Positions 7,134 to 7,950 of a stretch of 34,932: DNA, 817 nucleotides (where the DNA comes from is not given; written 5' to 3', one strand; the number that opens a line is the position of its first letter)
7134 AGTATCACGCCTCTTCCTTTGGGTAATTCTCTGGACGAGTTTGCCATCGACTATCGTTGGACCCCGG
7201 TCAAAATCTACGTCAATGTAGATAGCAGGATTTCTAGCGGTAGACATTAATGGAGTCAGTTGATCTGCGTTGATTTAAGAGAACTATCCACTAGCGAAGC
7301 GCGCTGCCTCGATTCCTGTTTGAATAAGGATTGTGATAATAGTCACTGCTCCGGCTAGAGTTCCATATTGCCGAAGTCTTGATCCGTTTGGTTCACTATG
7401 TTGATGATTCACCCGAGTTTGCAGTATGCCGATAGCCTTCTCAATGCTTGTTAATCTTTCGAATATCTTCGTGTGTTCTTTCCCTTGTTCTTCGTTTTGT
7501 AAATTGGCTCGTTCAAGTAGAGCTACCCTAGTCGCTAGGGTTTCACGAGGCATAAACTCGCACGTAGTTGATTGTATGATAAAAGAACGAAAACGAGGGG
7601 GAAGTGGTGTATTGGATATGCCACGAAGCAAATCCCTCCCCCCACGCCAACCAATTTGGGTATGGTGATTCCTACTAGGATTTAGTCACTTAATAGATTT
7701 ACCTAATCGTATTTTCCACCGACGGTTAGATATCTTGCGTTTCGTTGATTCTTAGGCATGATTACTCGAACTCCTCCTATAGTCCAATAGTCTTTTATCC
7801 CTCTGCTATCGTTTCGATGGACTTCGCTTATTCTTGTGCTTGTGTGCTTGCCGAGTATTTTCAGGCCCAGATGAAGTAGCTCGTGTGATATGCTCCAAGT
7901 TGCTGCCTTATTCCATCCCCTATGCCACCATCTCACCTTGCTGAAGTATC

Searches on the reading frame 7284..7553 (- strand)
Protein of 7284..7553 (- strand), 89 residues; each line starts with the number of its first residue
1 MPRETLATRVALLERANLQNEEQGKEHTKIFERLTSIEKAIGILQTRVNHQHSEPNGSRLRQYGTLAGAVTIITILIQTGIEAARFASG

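Call 76: search_protein_families(library=phrogs, proteins=[window:7284-7553:-], max_evalue=0.01)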
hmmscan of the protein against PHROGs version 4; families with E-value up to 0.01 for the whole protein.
window:7284-7553:- (89 aa): 1 family
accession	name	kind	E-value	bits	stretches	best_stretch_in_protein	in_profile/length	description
phrog_1103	-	unknown function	0.004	18.2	1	18-86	5-76/80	-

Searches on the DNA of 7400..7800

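Call 114: search_rna_families(source=window, start=7400, end=7800, threshold=evalue, max_evalue=1)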
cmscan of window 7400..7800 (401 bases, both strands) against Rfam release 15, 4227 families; matches with E-value up to 1: 0.
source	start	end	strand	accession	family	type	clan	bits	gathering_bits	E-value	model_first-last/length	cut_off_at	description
